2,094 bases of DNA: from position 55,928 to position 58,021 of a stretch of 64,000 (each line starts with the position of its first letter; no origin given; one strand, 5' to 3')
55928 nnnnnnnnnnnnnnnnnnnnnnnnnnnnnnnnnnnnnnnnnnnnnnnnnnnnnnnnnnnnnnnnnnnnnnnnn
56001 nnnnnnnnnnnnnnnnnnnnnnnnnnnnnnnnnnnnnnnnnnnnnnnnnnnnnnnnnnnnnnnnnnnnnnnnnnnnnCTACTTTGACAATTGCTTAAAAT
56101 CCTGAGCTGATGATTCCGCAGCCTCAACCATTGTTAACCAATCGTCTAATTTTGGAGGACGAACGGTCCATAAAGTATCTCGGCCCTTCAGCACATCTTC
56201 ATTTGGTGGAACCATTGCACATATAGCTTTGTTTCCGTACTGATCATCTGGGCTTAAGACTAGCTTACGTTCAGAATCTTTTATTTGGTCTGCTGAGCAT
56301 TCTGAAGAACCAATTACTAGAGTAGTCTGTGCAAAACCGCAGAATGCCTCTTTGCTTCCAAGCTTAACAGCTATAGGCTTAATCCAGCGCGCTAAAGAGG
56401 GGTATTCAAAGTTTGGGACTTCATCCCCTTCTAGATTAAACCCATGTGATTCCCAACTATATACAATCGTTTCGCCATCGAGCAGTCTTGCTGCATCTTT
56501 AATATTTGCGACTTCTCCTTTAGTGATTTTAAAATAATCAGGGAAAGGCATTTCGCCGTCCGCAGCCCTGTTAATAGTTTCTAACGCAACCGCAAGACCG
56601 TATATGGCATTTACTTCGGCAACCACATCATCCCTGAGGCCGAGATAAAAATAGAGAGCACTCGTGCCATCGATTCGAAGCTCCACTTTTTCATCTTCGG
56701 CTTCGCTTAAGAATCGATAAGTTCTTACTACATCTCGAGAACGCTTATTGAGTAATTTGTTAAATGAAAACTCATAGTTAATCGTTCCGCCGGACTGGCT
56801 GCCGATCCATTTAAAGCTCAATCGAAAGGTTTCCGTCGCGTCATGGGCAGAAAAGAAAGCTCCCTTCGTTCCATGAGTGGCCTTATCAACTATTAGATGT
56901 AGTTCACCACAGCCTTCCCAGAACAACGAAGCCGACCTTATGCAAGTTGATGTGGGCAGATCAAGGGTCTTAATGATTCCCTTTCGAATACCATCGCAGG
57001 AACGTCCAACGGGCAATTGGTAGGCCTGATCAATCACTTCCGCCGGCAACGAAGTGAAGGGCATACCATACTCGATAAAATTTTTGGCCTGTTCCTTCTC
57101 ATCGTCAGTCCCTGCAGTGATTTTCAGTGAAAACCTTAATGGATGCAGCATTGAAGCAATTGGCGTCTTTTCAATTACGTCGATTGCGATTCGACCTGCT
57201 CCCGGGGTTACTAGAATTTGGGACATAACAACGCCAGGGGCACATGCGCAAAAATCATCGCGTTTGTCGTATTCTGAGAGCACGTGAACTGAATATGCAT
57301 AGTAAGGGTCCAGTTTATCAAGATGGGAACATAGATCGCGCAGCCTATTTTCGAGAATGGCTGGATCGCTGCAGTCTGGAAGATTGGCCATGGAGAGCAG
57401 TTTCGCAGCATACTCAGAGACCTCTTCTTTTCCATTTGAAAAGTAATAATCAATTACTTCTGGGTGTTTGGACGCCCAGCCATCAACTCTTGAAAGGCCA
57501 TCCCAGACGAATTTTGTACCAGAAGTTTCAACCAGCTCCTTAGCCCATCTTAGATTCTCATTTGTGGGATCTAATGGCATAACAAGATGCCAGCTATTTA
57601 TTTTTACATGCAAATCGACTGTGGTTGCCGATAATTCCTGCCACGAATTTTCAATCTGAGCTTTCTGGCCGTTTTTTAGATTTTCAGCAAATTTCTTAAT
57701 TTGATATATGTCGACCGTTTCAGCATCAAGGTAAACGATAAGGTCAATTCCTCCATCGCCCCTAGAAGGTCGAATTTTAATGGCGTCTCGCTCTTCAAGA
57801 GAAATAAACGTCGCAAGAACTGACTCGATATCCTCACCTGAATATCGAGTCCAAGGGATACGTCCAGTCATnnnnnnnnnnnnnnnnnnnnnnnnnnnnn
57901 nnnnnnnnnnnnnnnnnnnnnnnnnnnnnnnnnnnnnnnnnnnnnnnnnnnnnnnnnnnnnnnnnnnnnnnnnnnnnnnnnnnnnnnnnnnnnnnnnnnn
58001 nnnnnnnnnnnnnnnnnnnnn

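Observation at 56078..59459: Two-gene module: UG/Abi-type reverse transcriptase plus a large protein with an Mrr-like nuclease N-terminus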

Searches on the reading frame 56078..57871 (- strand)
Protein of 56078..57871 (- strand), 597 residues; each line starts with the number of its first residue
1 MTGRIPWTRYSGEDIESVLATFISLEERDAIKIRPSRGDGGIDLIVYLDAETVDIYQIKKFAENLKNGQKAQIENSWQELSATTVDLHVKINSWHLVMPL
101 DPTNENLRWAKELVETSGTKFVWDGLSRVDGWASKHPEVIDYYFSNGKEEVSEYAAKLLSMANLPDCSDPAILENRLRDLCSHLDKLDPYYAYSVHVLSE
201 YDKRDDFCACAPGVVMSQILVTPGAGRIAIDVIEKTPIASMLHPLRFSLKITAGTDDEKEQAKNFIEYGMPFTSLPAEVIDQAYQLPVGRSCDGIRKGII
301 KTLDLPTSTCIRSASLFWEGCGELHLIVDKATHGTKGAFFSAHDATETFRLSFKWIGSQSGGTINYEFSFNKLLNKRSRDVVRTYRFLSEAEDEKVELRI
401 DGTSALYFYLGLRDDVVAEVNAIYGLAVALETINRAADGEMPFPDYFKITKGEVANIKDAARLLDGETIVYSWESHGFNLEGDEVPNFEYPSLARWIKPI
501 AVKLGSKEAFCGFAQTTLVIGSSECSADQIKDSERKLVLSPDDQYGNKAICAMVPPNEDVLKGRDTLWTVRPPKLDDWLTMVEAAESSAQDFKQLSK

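Call 3: search_protein_families(library=pfam, proteins=[window:56078-57871:-], max_evalue=0.1)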
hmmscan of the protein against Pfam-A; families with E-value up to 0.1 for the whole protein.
window:56078-57871:- (597 aa): 1 family
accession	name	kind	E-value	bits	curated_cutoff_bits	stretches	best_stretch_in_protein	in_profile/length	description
PF16752.10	TBCC_N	-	0.093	13.5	27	0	162-204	52-91/115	Tubulin-specific chaperone C N-terminal domain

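Call 4: search_protein_families(library=padloc, proteins=[window:56078-57871:-], max_evalue=0.1)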
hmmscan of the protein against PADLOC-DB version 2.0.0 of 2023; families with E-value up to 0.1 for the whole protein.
window:56078-57871:- (597 aa): 3 families
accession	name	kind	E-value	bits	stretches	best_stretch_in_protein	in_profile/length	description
PDLC03851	LmuA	-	0.00013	19.9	1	15-113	30-135/343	-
PDLC03852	LmuA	-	0.00068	17.7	1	10-112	18-124/336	-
PDLC02162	Avs2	-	0.027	10.4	1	33-114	38-115/1379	-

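Call 5: search_protein_families(library=ncbifam, proteins=[window:56078-57871:-], max_evalue=0.1)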
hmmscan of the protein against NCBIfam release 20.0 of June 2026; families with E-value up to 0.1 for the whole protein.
window:56078-57871:- (597 aa): 2 families
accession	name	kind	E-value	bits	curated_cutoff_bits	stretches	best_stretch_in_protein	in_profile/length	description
TIGR03735.1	PRTRC_A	hypoth_equivalog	0.052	13.1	101.8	0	324-346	134-156/192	PRTRC system protein A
NF005048.0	PRK06461.1-1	equivalog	0.077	13.4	230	0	14-87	11-85/148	single-stranded DNA-binding protein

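Call 6: find_homologous_proteins(query=window:56078-57871:-)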
Query window:56078-57871:- (597 aa): 221 proteins with E <= 0.001 among 8000 candidates; the best 120 are listed.
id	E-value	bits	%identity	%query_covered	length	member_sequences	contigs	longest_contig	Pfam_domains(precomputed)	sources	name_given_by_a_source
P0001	0.0e+0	1372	100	100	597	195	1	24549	-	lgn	-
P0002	0.0e+0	1223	88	100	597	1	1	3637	-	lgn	-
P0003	0.0e+0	1217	88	100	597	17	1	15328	-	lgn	-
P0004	0.0e+0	1213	88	100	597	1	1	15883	-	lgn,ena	-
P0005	0.0e+0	1208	88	100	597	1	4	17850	-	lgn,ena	-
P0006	0.0e+0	1208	87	100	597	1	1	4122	-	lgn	-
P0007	0.0e+0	1204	87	100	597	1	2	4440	-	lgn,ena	-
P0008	0.0e+0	1203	87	100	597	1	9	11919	-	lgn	-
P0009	0.0e+0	1202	87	100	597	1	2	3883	-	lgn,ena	-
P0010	0.0e+0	1201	87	100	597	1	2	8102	-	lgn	-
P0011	0.0e+0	1200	87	100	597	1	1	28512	-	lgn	-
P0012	0.0e+0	1199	87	100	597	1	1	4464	-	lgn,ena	-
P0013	0.0e+0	1199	86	100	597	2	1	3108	-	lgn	-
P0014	0.0e+0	1199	87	100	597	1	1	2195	-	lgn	-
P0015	0.0e+0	1198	87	100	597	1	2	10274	-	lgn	-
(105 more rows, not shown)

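Call 7: search_solved_structures(query=window:56078-57871:-, max_evalue=10, show_alignments=2)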
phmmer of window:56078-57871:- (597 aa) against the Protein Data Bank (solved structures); distinct sequences matched with E-value up to 10: 0.

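Call 15: find_related_loci(query=window:56078-57871:-, collection=genome_contigs, flank=6000)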
Query window:56078-57871:- (597 aa) in genome_contigs; peptide patterns used: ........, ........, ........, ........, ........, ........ (x = any residue, [..] = any of these).
70 stretches matched a pattern; 20 encode a relative of the query (tblastn E <= 1e-3); 20 distinct loci.
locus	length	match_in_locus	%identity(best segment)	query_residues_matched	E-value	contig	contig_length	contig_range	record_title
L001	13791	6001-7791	99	1-597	0e+0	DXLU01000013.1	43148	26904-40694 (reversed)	MAG TPA_asm: Collinsella sp. isolate HRGM_Genome_0458 HRGM_Genome_0458_13, whole genome shotgun sequence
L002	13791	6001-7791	97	1-597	0e+0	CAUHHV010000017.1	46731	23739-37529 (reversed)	MAG TPA_asm: uncultured Collinsella sp. isolate SRR16280027_bin.47_MetaWRAP_v1.3_MAG genome assembly, contig: ERZ1928946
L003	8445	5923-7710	87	1-596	0e+0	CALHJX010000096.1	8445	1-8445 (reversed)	MAG TPA_asm: uncultured Collinsella sp. isolate ERR321611_bin.16_CONCOCT_v1.1_MAG genome assembly, contig: ERZ1308111.48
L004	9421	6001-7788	87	1-596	0e+0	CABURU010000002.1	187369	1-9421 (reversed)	MAG TPA_asm: uncultured Collinsella sp. isolate MGYG-HGUT-04318 genome assembly, contig: GUT_GENOME266284_2, whole genom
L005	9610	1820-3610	86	1-597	0e+0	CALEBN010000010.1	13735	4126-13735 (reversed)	MAG TPA_asm: uncultured Collinsella sp. isolate ERR912084_bin.59_CONCOCT_v1.1_MAG genome assembly, contig: ERZ827204.342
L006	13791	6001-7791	86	1-597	0e+0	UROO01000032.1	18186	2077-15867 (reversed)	uncultured Collinsella sp. isolate UMGS1200 genome assembly, contig: NODE_258_length_18186_cov_4.938889, whole genome sh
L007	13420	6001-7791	84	1-597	0e+0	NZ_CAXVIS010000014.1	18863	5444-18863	Collinsella aerofaciens ATCC 25986 isolate CC00578 CC00578_14_NODE_14_length_18863_cov_240.139146, whole genome shotgun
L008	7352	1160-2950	83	1-597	0e+0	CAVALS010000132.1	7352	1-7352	Bacteroidaceae bacterium isolate SID5429-1_cleanbin_000048 genome assembly, contig: Spades_SID5429-1_contig_5878, whole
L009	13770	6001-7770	83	1-590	0e+0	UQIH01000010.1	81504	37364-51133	uncultured Collinsella sp. isolate UMGS318 genome assembly, contig: NODE_62_length_81504_cov_10.449201, whole genome sho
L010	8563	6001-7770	84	1-590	0e+0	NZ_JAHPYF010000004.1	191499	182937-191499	Collinsella sp. MSK.8.10 NODE_4_length_191499_cov_455.937, whole genome shotgun sequence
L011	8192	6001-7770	83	1-590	0e+0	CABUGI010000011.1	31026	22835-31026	MAG TPA_asm: uncultured Collinsella sp. isolate MGYG-HGUT-03983 genome assembly, contig: GUT_GENOME252836_11, whole geno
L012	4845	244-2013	82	1-590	0e+0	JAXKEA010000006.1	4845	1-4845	MAG: Collinsella sp. isolate DOME_MAG_9053 9053_D0112_k141_2523, whole genome shotgun sequence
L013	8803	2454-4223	83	1-590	0e+0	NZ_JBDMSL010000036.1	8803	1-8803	Collinsella aerofaciens strain RTP21484st1_D6_RTP21484_190118 NODE_36_length_8803_cov_16.9126, whole genome shotgun sequ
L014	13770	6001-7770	82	1-590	0e+0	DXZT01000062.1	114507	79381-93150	MAG TPA_asm: Collinsella sp. isolate HRGM_Genome_0475 HRGM_Genome_0475_62, whole genome shotgun sequence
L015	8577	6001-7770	82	1-590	0e+0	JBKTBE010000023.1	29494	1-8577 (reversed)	MAG: Collinsella sp. isolate 14-2_49 NODE_639_length_29494_cov_9.072285, whole genome shotgun sequence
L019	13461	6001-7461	29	1-475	1e-45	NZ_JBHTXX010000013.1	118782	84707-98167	Arthrobacter sp. NPDC056691 NPDC056691_T14_B8.ctg-0013, whole genome shotgun sequence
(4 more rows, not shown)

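Call 20: search_protein_families(library=pfam, proteins=[L002:1864-2412:+, L002:2417-4180:+, L002:4173-5798:+, L002:805-1653:-, L019:32-1840:+, L019:2328-3422:+, L019:3424-4695:+, L019:5986-7740:+, L019:10856-13414:-, L019:8974-9567:+], max_evalue=0.01)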
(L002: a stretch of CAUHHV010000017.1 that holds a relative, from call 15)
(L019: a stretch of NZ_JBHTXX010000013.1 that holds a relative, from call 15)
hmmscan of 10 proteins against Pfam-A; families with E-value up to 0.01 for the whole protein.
L002:1864-2412:+ (182 aa): 0 families

L002:2417-4180:+ (587 aa): 8 families
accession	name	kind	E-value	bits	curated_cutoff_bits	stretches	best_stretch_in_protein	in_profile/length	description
PF13175.12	AAA_15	-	1e-33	117.9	32.1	2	166-330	200-374/374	AAA ATPase domain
PF13304.12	AAA_21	-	3.5e-19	70.4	27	2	270-331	245-304/304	AAA domain, putative AbiEii toxin, Type IV TA system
PF20469.4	OLD-like_TOPRIM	-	9e-18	65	23.2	1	373-437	1-67/67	Overcoming lysogenization defect protein-like, TOPRIM domain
PF11398.14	DUF2813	-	3.3e-09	37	21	1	15-79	1-63/372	Protein of unknown function (DUF2813)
PF02463.25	SMC_N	-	1.2e-08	35.1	40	1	17-60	2-48/220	RecF/RecN/SMC N terminal domain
PF13476.12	AAA_23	-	9.8e-08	33.3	27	1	19-60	1-43/201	AAA domain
PF13555.12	AAA_29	-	0.00013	22.1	27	1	27-64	11-50/61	P-loop containing region of AAA domain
PF13514.12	AAA_27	-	0.0004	20.5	22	1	15-59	1-49/206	AAA domain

L002:4173-5798:+ (541 aa): 7 families
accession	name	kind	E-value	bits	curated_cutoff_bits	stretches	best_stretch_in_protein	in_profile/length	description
PF00580.27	UvrD-helicase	-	2.8e-23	83.4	23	2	6-118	3-120/271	UvrD/REP helicase N-terminal domain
PF13361.12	UvrD_C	-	6.3e-14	52.6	25.6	1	433-496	284-345/350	UvrD-like helicase C-terminal domain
PF13245.12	AAA_19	-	1.8e-10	41.5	25.1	1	13-209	9-131/134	AAA domain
PF13538.12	UvrD_C_2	-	3.1e-09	37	27.4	1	439-496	4-51/52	UvrD-like helicase C-terminal domain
PF01443.25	Viral_helicase1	-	0.00017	21.9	21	0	436-496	176-226/228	Viral superfamily 1 RNA helicase core domain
PF13401.12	AAA_22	-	0.00022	22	27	0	17-114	7-97/130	AAA domain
PF13604.12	AAA_30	-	0.0007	19.8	27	0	8-66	6-66/191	AAA domain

L002:805-1653:- (282 aa): 0 families

L019:32-1840:+ (602 aa): 1 family
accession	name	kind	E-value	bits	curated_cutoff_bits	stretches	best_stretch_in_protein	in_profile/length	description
PF02720.22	DUF222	-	4.4e-17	62.8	24.4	1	100-454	6-306/306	Domain of unknown function (DUF222)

L019:2328-3422:+ (364 aa): 8 families
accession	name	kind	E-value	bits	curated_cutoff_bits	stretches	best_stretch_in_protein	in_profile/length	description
PF12836.13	HHH_3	-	1.9e-19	69.9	27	1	302-362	4-64/65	Helix-hairpin-helix motif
PF10531.15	SLBB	-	5.1e-13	49.1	27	1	203-257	1-54/55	SLBB domain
PF00633.29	HHH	-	1.7e-10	40.6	24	2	305-330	4-29/30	Helix-hairpin-helix motif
PF12826.13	HHH_2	-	3.2e-05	24.5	27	1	305-334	28-57/64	Helix-hairpin-helix motif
PF14520.12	HHH_5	-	0.00019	22.2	27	0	308-330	31-53/57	Helix-hairpin-helix domain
PF14716.13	HHH_8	-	0.0026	18.5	30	0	336-358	42-64/73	Helix-hairpin-helix domain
PF22461.2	SLBB_2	-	0.0043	17.6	27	0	204-242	3-43/79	SLBB domain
PF21687.3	T2SSK_1st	-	0.0067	17.6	26.2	0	331-364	71-104/107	Type II secretion system (T2SS), protein K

L019:3424-4695:+ (423 aa): 2 families
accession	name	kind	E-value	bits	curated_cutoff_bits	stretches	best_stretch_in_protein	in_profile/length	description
PF13567.11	DUF4131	-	7.6e-07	29.4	31.6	1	113-258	5-134/165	Domain of unknown function (DUF4131)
PF03772.21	Competence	-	3.1e-05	23.9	23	1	311-343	1-33/270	Competence protein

L019:5986-7740:+ (584 aa): 0 families

L019:10856-13414:- (852 aa): 0 families

L019:8974-9567:+ (197 aa): 0 families

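Call 21: search_protein_families(library=padloc, proteins=[L002:1864-2412:+, L002:2417-4180:+, L002:4173-5798:+, L002:805-1653:-, L019:32-1840:+, L019:2328-3422:+, L019:3424-4695:+, L019:5986-7740:+, L019:10856-13414:-, L019:8974-9567:+], max_evalue=0.01)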
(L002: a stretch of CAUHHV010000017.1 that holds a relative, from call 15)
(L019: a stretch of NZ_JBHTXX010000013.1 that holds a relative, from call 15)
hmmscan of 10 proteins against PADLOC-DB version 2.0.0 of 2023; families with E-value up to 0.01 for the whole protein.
L002:1864-2412:+ (182 aa): 0 families

L002:2417-4180:+ (587 aa): 140 families (the best 25 are shown)
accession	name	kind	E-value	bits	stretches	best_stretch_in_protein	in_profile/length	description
PDLC00066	GajA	-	1.2e-182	606.5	1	15-578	1-561/567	AAA ATPase domain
PDLC00084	GajA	-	1.1e-103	345.4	1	148-580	2-427/431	AAA ATPase domain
PDLC00070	GajA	-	1.1e-66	223.7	1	15-527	1-528/596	AAA ATPase domain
PDLC00081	GajA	-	5.7e-65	218.1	1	15-554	1-547/574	AAA ATPase domain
PDLC00087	GajA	-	5.7e-58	194.2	1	361-578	1-205/211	AAA ATPase domain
PDLC00096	GajA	-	5.5e-44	148.9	1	15-440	1-458/630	AAA ATPase domain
PDLC00071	GajA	-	1e-39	134.8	1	15-517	1-494/588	AAA ATPase domain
PDLC00094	GajA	-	2e-37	126.9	2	128-438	139-455/569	AAA ATPase domain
PDLC00069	GajA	-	3.6e-36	122.8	2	125-420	155-480/687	AAA ATPase domain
PDLC00099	GajA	-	7.9e-36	122.2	2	168-443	176-466/626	AAA ATPase domain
PDLC00080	GajA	-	3.7e-35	119.8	1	15-420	1-430/622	AAA ATPase domain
PDLC00091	GajA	-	2.6e-34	117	1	15-420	1-443/627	AAA ATPase domain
PDLC00077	GajA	-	6e-34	115.6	2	143-440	189-501/616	AAA ATPase domain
PDLC00067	GajA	-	9.1e-34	114.9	2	272-438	289-461/604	AAA ATPase domain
PDLC00083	GajA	-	3.4e-33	112.9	2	15-344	1-353/639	AAA ATPase domain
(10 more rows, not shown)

L002:4173-5798:+ (541 aa): 55 families (the best 25 are shown)
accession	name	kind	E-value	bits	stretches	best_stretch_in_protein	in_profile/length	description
PDLC00123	GajB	-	5.2e-154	511.8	1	1-530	2-539/540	UrvD helicase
PDLC00117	GajB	-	2.3e-65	219.2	3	147-330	197-383/604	UrvD helicase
PDLC00122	GajB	-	1.4e-55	187.1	1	3-492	4-466/502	UrvD helicase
PDLC00132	GajB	-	1.5e-42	144.1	3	151-292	197-340/625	UrvD helicase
PDLC00127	GajB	-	8e-40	134.9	3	6-97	11-103/594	UrvD helicase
PDLC00130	GajB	-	1.6e-31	107.2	3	130-270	170-309/589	UrvD helicase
PDLC00136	GajB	-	9.8e-31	105.3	2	161-307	199-344/570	UrvD helicase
PDLC00114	GajB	-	2.4e-28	97.1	3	147-277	194-324/635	UrvD helicase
PDLC00119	GajB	-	1.2e-27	95.1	3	151-258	201-309/565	UrvD helicase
PDLC03802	RTasHel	-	2.2e-27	94.2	3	151-286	175-303/675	DRT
PDLC00103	GajB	-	4.2e-27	93.3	2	140-261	183-305/612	UrvD helicase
PDLC00129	GajB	-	1.1e-26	91.6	2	159-283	217-343/594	UrvD helicase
PDLC00112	GajB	-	1.4e-26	91.2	2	3-113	6-117/581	UrvD helicase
PDLC00138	GajB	-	5.4e-26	89.4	2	2-98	3-105/581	UrvD helicase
PDLC00107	GajB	-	1.2e-25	88.2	3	435-523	478-581/587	UrvD helicase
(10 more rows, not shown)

L002:805-1653:- (282 aa): 0 families

L019:32-1840:+ (602 aa): 0 families

L019:2328-3422:+ (364 aa): 0 families

L019:3424-4695:+ (423 aa): 0 families

L019:5986-7740:+ (584 aa): 3 families
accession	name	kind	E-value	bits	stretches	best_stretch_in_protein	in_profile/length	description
PDLC03852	LmuA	-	1.6e-05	23.1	1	16-104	19-113/336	-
PDLC03851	LmuA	-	8.9e-05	20.5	1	18-113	28-132/343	-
PDLC04715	PDC-M58A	-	0.0019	16.2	1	94-143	88-137/154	-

L019:10856-13414:- (852 aa): 0 families

L019:8974-9567:+ (197 aa): 2 families
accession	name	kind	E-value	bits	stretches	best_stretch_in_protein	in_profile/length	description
PDLC03671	Control_protein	-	0.00016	19.9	1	13-77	17-76/84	control protein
PDLC03665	Control_protein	-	0.00088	17.5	1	40-77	34-71/77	control protein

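Call 23: search_protein_representatives(protein=window:56078-57871:-)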
Query: 597 residues. Proteins with E-value up to 0.001 (for the whole library): 895; up to 1e-10: 556; up to 1e-30: 164. The best 150 are listed.
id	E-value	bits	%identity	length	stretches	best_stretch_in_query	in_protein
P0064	0.0e+00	1147.1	84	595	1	1-590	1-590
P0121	3.9e-138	478.2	39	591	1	1-587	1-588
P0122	9.7e-82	292.0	32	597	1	1-588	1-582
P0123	1.9e-79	284.4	32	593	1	1-580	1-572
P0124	7.7e-79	282.4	30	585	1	1-583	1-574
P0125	2.7e-75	270.7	33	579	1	1-519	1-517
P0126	1.7e-73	264.8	35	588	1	3-579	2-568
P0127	4.3e-73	263.5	30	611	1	1-582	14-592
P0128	3.4e-72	260.5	32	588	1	5-554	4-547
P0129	2.8e-71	257.5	32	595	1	3-526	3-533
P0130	6.7e-71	256.2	30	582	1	1-585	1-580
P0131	6.7e-71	256.2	31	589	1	1-589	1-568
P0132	9.5e-69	249.1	34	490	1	1-414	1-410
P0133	1.5e-68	248.5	30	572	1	5-581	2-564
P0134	9.9e-68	245.7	30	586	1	1-585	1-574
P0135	1.8e-65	238.2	29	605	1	1-585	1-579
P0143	4.9e-53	197.2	27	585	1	1-538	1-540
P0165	1.3e-42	162.8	27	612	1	3-525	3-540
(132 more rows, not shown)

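Call 24: predict_structure(protein=window:56078-57871:-)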
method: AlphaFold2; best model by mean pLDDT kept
length: 597 residues; sequences in the alignment: 1
mean_pLDDT: 31.7   pTM: 0.20
mean pLDDT of the five models: 31.7, 29.9, 26.5, 26.2, 24.5
residues with pLDDT >= 90: 0; 70-90: 0; 50-70: 0; < 50: 597
segments of 3 or more residues with pLDDT < 50: 1-597
pLDDT, mean of each block of 10 residues (from residue 1): 25 37 36 35 37 42 45 31 28 33 45 41 33 38 35 35 36 41 34 25 26 25 25 26 26 35 36 27 28 29 30 30 30 29 29 28 28 23 23 29 28 31 40 39 32 28 26 23 28 30 30 31 35 35 33 33 30 33 34 28
secondary structure, 60 per line:
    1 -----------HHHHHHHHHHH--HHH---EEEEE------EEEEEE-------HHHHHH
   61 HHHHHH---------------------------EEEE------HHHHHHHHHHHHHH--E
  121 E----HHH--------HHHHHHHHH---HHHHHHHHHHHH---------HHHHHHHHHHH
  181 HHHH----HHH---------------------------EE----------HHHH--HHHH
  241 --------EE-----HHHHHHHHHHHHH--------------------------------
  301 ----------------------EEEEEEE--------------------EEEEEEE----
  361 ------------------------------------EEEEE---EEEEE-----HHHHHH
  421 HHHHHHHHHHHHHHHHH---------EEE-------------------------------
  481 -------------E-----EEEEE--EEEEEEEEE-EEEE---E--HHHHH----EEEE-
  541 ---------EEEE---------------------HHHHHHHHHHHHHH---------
elements in order: H12-22 E31-35 E42-47 H55-66 E94-97 H104-117 H137-145 H149-160 H170-184 H231-234 H237-240 H256-268 E323-329 E350-356 E397-401 E405-409 H415-437 E447-449 E500-504 E507-515 E517-520 H527-531 E536-539 E550-553 H575-588

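Call 27: search_solved_structures(query=A1, max_evalue=1, show_alignments=3)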
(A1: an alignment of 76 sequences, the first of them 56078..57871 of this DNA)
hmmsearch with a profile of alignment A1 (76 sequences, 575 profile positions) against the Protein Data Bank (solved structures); distinct sequences matched with E-value up to 1: 1.
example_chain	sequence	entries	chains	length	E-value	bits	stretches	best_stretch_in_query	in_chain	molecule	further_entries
5mu3_B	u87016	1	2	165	0.45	12.3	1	394-493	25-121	Central kinetochore subunit CTF19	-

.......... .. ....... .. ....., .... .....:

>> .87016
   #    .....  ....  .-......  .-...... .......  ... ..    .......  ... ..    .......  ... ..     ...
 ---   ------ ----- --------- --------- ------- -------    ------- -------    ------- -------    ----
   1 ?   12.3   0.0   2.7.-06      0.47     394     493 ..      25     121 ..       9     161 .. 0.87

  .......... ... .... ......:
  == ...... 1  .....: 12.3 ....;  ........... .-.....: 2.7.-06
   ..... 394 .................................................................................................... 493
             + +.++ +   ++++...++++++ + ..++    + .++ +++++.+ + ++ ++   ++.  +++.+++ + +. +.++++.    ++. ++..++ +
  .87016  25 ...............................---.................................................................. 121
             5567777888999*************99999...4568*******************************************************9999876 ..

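Call 28: find_homologous_proteins(query=A1, max_evalue=1e-10)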
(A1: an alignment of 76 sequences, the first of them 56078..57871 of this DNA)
Query A1 (76 sequences) (597 aa, profile of the alignment): 222 proteins with E <= 1e-10 among 8000 candidates; the best 120 are listed.
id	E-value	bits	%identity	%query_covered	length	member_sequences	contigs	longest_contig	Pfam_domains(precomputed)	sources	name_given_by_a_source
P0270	1.5e-169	584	27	85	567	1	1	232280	PF04471.19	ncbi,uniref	ncbi:restriction endonuclease [Streptomyces sp. NPDC127123]|uniref:restriction endonuclease n=1 Tax=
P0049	2.7e-166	573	84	99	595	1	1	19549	-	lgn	-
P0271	2.7e-166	573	83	99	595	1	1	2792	-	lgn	-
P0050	2.8e-166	573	84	99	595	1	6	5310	-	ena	-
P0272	5.2e-166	572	83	99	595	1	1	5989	-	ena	-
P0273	5.8e-166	572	82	99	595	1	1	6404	-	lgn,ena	-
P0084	5.9e-166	572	83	99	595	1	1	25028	-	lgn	-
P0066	6.1e-166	572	83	99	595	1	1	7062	-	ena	-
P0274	6.3e-166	572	83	99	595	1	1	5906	-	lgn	-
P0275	6.5e-166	572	83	99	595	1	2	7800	-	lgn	-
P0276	6.6e-166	572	83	99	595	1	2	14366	-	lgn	-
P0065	6.8e-166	571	83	99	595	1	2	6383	-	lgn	-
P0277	8.0e-166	571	83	99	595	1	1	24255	-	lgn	-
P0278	8.3e-166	571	83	99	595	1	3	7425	-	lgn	-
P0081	8.3e-166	571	83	99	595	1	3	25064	-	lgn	-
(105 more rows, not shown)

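Call 29: find_encoding_contigs(protein=P0270, flank=6000, max_places=3)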
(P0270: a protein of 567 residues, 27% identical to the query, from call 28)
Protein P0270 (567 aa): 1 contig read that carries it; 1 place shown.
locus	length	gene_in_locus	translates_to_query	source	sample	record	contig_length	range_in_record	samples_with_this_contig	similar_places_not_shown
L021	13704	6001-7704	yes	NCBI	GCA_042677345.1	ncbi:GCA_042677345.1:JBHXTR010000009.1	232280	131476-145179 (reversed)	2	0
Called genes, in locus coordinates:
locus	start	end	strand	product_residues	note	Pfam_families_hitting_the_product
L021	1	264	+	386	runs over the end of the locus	PF14435:SUKH-4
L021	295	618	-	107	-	-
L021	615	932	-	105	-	-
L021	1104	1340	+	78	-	PF00392:GntR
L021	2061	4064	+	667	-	-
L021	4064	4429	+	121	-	-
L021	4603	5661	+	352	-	PF26345:ScoMcrA_N, PF01844:HNH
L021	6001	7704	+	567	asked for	PF04471:Mrr_cat (weak)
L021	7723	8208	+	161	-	PF08222:HTH_CodY (faint), PF14502:HTH_41 (faint), PF01047:MarR (faint), PF08279:HTH_11 (faint), PF00392:GntR, PF13545:HTH_Crp_2 (weak), PF12802:MarR_2 (weak), PF13730:HTH_36 (weak), +2 more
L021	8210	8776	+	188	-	PF01966:HD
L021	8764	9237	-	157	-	PF00293:NUDIX, PF14815:NUDIX_4 (weak)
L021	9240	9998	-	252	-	-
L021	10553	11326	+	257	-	PF13349:DUF4097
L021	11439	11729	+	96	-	-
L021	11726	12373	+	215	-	PF00990:GGDEF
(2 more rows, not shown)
